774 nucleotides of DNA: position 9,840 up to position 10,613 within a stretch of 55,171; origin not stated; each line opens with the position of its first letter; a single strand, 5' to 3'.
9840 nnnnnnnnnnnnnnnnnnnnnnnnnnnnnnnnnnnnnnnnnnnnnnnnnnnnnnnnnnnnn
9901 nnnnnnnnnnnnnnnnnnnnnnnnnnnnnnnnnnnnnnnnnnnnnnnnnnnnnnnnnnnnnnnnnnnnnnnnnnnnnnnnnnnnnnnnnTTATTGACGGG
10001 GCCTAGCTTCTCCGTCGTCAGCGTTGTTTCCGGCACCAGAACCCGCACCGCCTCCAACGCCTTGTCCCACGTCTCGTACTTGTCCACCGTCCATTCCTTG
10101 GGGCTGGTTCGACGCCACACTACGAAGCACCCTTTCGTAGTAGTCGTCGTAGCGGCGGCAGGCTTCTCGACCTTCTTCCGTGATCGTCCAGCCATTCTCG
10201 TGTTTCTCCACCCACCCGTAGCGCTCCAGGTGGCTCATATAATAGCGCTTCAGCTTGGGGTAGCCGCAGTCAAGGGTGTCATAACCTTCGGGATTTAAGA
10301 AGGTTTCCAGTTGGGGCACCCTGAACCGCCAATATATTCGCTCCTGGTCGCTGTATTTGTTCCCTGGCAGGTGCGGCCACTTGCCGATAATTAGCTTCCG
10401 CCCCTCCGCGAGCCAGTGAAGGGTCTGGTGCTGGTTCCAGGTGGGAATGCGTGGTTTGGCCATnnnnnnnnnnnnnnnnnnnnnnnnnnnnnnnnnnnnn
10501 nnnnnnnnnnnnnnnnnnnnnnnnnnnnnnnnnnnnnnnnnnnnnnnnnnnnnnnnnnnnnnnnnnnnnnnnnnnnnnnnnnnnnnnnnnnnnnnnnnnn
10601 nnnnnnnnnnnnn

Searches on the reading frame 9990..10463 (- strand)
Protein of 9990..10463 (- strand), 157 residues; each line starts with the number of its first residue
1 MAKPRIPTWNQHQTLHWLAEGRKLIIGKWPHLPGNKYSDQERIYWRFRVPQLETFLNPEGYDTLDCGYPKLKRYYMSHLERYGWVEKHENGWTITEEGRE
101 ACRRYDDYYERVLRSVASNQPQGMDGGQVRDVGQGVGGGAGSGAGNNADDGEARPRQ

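Call 39: search_protein_families(library=pfam, proteins=[window:9990-10463:-], max_evalue=0.001)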
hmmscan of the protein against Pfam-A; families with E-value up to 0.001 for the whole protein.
window:9990-10463:- (157 aa): 1 family
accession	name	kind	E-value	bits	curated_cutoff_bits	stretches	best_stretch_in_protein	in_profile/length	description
PF25213.1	HVO_A0261_N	-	0.00033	20.9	35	1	76-114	45-83/86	HVO_A0261 N-terminal domain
